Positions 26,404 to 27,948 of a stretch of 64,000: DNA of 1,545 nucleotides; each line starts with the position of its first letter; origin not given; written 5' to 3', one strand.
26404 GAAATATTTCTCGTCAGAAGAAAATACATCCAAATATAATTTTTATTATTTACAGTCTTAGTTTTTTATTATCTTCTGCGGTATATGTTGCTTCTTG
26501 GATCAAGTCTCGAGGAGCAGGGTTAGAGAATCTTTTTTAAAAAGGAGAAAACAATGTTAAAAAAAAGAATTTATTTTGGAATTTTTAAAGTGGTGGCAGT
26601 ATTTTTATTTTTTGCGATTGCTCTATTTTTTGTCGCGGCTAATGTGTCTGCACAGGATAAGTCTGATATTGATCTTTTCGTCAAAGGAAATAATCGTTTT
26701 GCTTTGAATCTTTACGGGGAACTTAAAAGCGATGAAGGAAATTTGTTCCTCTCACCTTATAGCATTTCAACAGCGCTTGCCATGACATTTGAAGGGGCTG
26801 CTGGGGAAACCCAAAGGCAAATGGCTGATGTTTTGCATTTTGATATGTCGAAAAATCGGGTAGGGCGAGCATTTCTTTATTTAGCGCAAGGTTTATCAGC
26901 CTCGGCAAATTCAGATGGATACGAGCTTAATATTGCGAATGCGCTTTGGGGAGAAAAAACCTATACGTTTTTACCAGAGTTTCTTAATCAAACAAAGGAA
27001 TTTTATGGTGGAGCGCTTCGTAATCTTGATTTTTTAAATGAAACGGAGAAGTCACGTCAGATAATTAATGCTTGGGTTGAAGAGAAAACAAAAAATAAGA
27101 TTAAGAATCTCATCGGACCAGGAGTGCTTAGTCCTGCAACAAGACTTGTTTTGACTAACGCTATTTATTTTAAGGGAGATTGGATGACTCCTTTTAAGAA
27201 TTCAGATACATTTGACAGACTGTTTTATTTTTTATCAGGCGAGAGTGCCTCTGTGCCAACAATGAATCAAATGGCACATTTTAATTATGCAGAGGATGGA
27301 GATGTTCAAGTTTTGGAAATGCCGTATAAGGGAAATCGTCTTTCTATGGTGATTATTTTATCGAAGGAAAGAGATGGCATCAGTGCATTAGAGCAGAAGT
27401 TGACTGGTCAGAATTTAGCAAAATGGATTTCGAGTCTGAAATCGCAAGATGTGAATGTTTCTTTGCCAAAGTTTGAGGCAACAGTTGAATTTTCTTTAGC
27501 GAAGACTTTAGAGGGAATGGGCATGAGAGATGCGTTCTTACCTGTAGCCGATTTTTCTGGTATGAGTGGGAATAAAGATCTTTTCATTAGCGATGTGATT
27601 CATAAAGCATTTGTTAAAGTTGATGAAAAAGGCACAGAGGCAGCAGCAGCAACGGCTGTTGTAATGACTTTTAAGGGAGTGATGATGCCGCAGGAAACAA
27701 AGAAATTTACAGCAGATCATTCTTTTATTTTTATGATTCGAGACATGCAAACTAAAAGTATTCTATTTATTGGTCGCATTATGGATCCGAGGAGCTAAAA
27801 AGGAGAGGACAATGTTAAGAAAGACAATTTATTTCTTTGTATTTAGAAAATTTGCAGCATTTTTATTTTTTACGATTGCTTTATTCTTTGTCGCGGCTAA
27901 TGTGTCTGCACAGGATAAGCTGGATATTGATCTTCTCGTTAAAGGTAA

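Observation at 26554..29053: Tandemly duplicated secreted serpins with diverged reactive-centre loops and gene-conversion-like identical tracts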

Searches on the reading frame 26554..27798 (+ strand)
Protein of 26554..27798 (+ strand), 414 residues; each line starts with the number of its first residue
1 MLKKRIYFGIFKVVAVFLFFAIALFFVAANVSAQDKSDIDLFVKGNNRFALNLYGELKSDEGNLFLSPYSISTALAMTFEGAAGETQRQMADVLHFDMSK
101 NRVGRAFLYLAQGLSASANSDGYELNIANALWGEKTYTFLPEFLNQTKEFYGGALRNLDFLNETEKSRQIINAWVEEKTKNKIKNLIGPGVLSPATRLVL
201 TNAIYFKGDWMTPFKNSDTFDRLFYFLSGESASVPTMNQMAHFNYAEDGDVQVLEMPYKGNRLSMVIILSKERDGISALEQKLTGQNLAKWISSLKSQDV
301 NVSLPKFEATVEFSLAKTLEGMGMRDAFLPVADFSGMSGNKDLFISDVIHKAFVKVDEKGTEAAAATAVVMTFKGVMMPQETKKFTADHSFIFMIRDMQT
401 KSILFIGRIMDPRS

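Call 5: search_protein_families(library=pfam, proteins=[window:26554-27798:+])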
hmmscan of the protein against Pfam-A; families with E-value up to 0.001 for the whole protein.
window:26554-27798:+ (414 aa): 1 family
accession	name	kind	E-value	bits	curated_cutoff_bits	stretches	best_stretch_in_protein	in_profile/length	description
PF00079.25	Serpin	-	2.2e-125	419.2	27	1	45-412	2-370/370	Serpin (serine protease inhibitor)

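Call 10: find_homologous_proteins(query=window:26554-27798:+, max_evalue=1e-30)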
Query window:26554-27798:+ (414 aa): 8000 proteins with E <= 1e-30 among 8000 candidates; the best 120 are listed.
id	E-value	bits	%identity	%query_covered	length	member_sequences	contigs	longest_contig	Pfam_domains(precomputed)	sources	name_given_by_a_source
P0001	3.8e-270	913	100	100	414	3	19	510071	PF00079.26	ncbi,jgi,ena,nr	ncbi:MAG: serpin family protein [Candidatus Aceula lacicola]|nr:serpin family protein [Candidatus Ac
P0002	4.4e-223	759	84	100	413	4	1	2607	PF00079.26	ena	-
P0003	8.9e-133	461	-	-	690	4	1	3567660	PF00079.26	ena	-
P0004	1.4e-132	461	56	97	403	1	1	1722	PF00079.26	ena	-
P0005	1.6e-132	460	55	97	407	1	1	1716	PF00079.26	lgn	-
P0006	4.9e-132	459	55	97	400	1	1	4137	PF00079.26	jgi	jgi:serine protease inhibitor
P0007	3.9e-131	456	55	97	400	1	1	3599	PF00079.26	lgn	-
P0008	6.0e-131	455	54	97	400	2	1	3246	PF00079.26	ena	-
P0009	2.8e-129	450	53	97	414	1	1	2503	PF00079.26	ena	-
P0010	4.7e-129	449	53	96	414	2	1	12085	PF00079.26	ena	-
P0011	6.5e-129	449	54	97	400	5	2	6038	PF00079.26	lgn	-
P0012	1.1e-128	448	53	97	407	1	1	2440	PF00079.26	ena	-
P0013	2.1e-128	447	57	89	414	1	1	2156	PF00079.26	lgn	-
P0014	3.2e-128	446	55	92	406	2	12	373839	PF00079.26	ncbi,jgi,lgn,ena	ncbi:MAG: serpin family protein [Sedimentisphaerales bacterium]|jgi:serpin B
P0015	3.5e-128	446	55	93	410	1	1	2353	PF00079.26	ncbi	-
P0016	1.0e-127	445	58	89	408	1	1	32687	PF00079.26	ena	-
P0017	1.2e-127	444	54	97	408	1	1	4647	PF00079.26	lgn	-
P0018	1.2e-127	444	53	98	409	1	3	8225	PF00079.26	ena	-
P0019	1.9e-127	444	56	89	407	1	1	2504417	PF00079.26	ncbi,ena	-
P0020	1.9e-127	444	52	97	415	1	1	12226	PF00079.26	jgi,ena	-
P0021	2.6e-127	443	54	96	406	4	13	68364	PF00079.26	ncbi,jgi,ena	-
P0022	2.7e-127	443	53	97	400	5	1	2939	PF00079.26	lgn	-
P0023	3.7e-127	443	55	92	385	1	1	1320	PF00079.26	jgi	jgi:serpin B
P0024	5.0e-127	442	52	98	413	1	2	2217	PF00079.26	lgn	-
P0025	6.0e-127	442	55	93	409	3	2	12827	PF00079.26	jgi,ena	-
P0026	1.7e-126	441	52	97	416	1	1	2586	PF00079.26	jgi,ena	-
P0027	2.7e-126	440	53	95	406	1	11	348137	PF00079.26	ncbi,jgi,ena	ncbi:MAG: serpin family protein [Sedimentisphaerales bacterium]|jgi:serpin B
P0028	5.2e-126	439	56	93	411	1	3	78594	PF00079.26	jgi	-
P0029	6.3e-126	439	54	97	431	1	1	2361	PF00079.26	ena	-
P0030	6.5e-126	439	54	95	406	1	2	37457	PF00079.26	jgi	jgi:serpin B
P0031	9.5e-126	438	56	90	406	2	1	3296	PF00079.26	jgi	jgi:serpin B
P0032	1.0e-125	438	54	97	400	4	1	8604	PF00079.26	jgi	jgi:serpin B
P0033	3.0e-125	437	54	98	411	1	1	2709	PF00079.26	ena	-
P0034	3.3e-125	436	54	95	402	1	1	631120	PF00079.26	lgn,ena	-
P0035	3.3e-125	436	53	97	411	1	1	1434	PF00079.26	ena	-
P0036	4.0e-125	436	52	99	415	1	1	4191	PF00079.26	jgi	-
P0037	4.5e-125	436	53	97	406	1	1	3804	PF00079.26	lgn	-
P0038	5.0e-125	436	53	96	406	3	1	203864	PF00079.26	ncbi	ncbi:MAG: serpin family protein [Sedimentisphaerales bacterium]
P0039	5.0e-125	436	54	93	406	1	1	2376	PF00079.26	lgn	-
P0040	6.0e-125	436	55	93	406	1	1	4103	PF00079.26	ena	-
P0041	6.1e-125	436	54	98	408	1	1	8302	PF00079.26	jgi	-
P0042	6.6e-125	435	53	96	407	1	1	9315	PF00079.26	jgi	-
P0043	6.8e-125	435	53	95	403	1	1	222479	PF00079.26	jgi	jgi:serine protease inhibitor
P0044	7.2e-125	435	55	89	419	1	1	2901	PF00079.26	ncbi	-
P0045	1.1e-124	435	55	91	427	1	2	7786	PF00079.26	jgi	-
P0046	1.2e-124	435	56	89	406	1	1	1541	PF00079.26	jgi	jgi:serpin B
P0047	1.6e-124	434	52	97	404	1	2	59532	PF00079.26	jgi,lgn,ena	-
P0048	1.6e-124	434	53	93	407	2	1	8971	PF00079.26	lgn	-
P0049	1.9e-124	434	56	90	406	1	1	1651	PF00079.26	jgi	jgi:serine protease inhibitor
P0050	2.6e-124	433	54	93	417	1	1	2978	PF00079.26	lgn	-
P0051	3.5e-124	433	52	98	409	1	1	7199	PF00079.26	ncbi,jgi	ncbi:MAG: serpin family protein [Planctomycetota bacterium]|jgi:serpin B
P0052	3.9e-124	433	52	100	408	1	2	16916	PF00079.26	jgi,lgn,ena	-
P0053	4.2e-124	433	54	94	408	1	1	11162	PF00079.26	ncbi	-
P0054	5.2e-124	432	52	97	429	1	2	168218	PF00079.26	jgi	jgi:serpin B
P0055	5.4e-124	432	54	98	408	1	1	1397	PF00079.26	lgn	-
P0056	7.2e-124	432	55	90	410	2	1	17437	PF00079.26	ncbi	-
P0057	7.9e-124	432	52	97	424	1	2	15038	PF00079.26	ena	-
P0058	8.5e-124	432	53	99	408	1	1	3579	PF00079.26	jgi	jgi:serine protease inhibitor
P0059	9.1e-124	432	54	91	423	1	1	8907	PF00079.26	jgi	-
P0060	1.0e-123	431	52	97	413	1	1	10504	PF00079.26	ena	-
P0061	1.3e-123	431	54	93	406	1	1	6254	PF00079.26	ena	-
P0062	1.4e-123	431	54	93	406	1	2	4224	PF00079.26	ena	-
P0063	1.4e-123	431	53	96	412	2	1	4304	PF00079.26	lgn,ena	-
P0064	1.5e-123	431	52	99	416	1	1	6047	PF00079.26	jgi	jgi:serpin B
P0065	1.7e-123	431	53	96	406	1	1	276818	PF00079.26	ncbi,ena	-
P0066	1.8e-123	431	54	91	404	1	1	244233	PF00079.26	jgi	jgi:serpin B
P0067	1.8e-123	431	55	90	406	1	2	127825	PF00079.26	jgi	jgi:serpin B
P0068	1.9e-123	431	54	93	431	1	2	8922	PF00079.26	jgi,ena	-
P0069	2.0e-123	431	52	97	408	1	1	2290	PF00079.26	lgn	-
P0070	2.1e-123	430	56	90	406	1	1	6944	PF00079.26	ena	-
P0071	2.4e-123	430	56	90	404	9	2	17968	PF00079.26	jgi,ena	jgi:serpin B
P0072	2.6e-123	430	52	95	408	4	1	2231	PF00079.26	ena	-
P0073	2.7e-123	430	52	97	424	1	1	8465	PF00079.26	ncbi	-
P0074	2.7e-123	430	53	92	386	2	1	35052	PF00079.26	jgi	jgi:serpin B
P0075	2.9e-123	430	52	97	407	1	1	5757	PF00079.26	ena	-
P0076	3.4e-123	430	53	91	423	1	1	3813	PF00079.26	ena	-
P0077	3.8e-123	430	51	99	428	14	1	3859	PF00079.26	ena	-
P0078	4.1e-123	430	53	91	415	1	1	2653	PF00079.26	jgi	jgi:serpin B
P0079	4.7e-123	429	50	98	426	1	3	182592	PF00079.26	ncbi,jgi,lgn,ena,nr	ncbi:MAG TPA: serpin family protein [Sedimentisphaerales bacterium]|nr:serpin family protein [Sedime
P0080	5.3e-123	429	52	92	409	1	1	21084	PF00079.26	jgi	jgi:serpin B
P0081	6.5e-123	429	52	96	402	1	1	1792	PF00079.26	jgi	-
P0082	7.5e-123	429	55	90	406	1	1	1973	PF00079.26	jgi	jgi:serpin B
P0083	7.5e-123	429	53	95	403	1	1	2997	PF00079.26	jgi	jgi:serine protease inhibitor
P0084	7.6e-123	429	53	95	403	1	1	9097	PF00079.26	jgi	jgi:serpin B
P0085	7.9e-123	429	50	91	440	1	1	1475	PF00079.26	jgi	jgi:serpin B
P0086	8.2e-123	429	52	97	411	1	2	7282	PF00079.26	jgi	jgi:serpin B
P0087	8.2e-123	429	52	94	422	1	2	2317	PF00079.26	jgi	-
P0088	8.9e-123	428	49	100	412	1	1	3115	PF00079.26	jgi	jgi:serpin B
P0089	9.2e-123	428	52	97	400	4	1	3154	PF00079.26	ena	-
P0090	9.6e-123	428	53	97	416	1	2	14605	PF00079.26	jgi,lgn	-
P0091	9.7e-123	428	49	95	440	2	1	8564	PF00079.26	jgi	jgi:serpin B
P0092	9.8e-123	428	52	91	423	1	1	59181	PF00079.26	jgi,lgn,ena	-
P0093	1.0e-122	428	51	97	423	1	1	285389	PF00079.26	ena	-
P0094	1.0e-122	428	54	92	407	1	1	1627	PF00079.26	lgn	-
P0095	1.1e-122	428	55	90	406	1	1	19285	PF00079.26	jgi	jgi:serine protease inhibitor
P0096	1.1e-122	428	48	97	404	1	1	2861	PF00079.26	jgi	jgi:serine protease inhibitor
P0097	1.3e-122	428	53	96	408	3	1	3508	PF00079.26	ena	-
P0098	1.4e-122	428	55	90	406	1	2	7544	PF00079.26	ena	-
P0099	1.5e-122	428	54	89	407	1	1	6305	PF00079.26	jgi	-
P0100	1.5e-122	428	52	94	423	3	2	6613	PF00079.26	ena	-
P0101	1.6e-122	428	51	99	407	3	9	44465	PF00079.26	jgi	-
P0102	1.6e-122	428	52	97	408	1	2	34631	PF00079.26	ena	-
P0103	1.7e-122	427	53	91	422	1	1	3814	PF00079.26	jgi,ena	-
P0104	1.9e-122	427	53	97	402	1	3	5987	PF00079.26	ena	-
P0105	2.1e-122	427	53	95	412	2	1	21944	PF00079.26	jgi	jgi:serpin B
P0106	2.2e-122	427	53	91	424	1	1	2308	PF00079.26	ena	-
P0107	2.4e-122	427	52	98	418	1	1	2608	PF00079.26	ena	-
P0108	2.4e-122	427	52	97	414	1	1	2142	PF00079.26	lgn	-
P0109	2.4e-122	427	53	94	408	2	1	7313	PF00079.26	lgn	-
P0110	2.6e-122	427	55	89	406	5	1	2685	PF00079.26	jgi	jgi:serine protease inhibitor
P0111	2.9e-122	427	52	97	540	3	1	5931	PF00079.26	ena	-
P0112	3.4e-122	426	53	91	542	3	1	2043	PF00079.26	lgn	-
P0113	4.0e-122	426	51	97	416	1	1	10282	PF00079.26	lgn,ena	-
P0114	4.2e-122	426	55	91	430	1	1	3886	PF00079.26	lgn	-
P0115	4.8e-122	426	51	93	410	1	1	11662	PF00079.26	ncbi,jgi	-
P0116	4.9e-122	426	52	96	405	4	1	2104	PF00079.26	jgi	-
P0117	5.4e-122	426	53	93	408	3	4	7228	PF00079.26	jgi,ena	-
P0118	6.8e-122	425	51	92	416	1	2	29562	PF00079.26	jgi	-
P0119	6.9e-122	425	52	97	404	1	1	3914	PF00079.26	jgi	jgi:serpin B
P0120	7.9e-122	425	54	93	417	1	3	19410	PF00079.26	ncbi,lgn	-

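Call 14: find_encoding_contigs(protein=P0002, flank=5000, max_places=10)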
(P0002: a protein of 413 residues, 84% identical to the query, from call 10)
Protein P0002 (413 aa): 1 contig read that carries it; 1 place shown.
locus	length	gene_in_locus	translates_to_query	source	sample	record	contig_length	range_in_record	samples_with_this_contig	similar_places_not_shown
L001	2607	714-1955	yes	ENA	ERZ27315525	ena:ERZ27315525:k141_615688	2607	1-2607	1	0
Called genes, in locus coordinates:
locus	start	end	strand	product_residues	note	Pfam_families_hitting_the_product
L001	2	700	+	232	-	?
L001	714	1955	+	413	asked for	PF00079:Serpin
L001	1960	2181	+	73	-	-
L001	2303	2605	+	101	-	?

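Call 19: find_encoding_contigs(protein=P0001, flank=4000, max_places=10)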
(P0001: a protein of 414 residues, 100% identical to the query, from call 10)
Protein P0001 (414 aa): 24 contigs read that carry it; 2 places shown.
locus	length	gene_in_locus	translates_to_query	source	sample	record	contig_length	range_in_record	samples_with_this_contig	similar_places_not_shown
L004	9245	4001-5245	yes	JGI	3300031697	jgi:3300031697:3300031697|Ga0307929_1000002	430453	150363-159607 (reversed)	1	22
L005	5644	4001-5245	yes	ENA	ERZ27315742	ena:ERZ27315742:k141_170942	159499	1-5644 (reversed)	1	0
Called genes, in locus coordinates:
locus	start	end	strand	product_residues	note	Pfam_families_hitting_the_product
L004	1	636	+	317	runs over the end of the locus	PF01075:Glyco_transf_9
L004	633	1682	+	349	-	PF01075:Glyco_transf_9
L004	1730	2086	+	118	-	PF07238:PilZ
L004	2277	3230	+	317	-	PF00072:Response_reg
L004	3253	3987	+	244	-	-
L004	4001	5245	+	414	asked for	PF00079:Serpin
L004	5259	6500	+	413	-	PF00079:Serpin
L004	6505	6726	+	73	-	-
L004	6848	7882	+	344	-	PF00294:PfkB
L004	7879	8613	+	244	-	PF02348:CTP_transf_3, PF12804:NTP_transf_3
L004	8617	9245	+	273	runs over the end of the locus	PF00793:DAHP_synth_1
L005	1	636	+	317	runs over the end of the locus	PF01075:Glyco_transf_9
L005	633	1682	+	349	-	PF01075:Glyco_transf_9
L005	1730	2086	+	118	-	PF07238:PilZ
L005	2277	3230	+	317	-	PF00072:Response_reg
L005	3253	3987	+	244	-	-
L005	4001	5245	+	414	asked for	PF00079:Serpin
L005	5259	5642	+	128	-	?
